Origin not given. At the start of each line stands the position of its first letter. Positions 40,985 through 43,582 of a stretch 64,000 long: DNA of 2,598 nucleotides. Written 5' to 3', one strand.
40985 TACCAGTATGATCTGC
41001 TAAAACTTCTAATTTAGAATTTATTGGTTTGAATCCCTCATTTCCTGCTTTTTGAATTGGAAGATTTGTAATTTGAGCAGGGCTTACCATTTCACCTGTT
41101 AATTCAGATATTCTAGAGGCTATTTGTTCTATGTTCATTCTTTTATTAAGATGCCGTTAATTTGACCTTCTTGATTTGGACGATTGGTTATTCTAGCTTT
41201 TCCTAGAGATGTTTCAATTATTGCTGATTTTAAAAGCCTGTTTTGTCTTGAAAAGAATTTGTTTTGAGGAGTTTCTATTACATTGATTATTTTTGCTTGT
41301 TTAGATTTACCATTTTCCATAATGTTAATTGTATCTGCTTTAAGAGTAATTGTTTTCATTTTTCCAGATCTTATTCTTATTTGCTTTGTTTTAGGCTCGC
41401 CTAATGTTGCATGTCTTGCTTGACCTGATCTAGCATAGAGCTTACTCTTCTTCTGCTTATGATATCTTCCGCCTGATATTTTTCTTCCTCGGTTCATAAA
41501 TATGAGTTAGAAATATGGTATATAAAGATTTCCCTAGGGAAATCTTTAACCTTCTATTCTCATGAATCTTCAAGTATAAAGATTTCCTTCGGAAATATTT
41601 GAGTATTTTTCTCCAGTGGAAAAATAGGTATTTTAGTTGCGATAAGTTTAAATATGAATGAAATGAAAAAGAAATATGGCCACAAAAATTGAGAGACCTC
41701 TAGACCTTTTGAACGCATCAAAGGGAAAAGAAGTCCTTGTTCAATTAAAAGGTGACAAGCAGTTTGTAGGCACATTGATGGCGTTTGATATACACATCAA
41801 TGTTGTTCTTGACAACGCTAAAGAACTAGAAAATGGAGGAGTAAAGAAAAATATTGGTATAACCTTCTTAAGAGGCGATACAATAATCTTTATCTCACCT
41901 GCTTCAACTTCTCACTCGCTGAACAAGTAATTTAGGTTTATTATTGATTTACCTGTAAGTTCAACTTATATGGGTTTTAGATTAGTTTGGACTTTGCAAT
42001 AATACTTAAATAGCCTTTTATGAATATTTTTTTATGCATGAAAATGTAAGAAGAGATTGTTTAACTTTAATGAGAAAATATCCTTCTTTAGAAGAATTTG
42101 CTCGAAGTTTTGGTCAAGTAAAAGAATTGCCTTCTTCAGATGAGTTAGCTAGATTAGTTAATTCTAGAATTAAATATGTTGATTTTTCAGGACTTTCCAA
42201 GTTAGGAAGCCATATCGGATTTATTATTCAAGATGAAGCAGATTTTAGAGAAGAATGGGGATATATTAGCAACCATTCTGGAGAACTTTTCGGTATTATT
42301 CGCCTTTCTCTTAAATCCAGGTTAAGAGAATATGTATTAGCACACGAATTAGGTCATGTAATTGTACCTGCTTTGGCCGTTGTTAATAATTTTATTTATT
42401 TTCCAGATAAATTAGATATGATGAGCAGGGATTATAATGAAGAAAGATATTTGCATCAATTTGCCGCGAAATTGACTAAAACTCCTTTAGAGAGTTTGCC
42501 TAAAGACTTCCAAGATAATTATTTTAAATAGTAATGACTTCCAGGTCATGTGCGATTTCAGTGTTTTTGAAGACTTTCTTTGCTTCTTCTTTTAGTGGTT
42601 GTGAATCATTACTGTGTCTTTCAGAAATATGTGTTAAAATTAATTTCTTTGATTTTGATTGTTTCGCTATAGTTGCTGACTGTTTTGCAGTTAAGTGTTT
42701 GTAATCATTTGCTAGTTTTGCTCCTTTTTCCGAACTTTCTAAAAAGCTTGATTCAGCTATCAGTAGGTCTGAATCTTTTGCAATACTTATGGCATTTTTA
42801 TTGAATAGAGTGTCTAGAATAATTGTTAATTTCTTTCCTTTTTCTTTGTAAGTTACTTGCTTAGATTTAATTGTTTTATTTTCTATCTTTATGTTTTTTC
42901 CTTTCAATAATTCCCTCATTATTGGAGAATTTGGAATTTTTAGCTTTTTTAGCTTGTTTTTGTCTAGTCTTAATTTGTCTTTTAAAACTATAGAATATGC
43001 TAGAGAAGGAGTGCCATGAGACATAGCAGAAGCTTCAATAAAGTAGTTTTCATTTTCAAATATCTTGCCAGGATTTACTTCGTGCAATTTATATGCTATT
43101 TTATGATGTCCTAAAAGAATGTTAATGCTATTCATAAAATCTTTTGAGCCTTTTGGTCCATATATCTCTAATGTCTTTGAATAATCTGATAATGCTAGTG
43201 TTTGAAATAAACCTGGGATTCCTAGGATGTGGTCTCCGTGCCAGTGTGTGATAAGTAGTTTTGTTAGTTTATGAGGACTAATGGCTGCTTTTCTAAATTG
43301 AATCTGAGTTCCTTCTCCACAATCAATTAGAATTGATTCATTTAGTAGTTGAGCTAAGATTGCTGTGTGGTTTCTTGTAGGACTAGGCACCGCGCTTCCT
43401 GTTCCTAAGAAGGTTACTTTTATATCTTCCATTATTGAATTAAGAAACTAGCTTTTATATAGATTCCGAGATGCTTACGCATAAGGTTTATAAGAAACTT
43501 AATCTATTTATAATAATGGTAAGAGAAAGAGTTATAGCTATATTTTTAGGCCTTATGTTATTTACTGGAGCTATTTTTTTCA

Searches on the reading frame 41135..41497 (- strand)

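Call 79: search_protein_families(library=pfam, proteins=[window:41135-41497:-], max_evalue=0.001)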
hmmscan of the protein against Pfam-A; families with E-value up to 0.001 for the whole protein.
window:41135-41497:- (120 aa): 1 family
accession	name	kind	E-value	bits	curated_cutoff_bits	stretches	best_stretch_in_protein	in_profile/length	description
PF01201.27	Ribosomal_S8e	-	3.8e-24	85.9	30.2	1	4-118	6-133/133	Ribosomal protein S8e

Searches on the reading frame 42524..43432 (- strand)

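Call 45: search_protein_families(library=pfam, proteins=[window:42524-43432:-], max_evalue=0.01)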
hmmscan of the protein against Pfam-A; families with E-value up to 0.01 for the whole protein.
window:42524-43432:- (302 aa): 3 families
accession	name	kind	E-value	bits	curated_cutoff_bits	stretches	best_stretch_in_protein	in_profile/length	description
PF12706.13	Lactamase_B_2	-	5.6e-12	46.1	27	1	34-149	3-129/200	Beta-lactamase superfamily domain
PF00753.33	Lactamase_B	-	2.5e-08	34.5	22.7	1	30-84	14-72/196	Metallo-beta-lactamase superfamily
PF23023.1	Anti-Pycsar_Apyc1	-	0.0004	20.4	50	1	4-93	3-90/250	Anti-Pycsar protein Apyc1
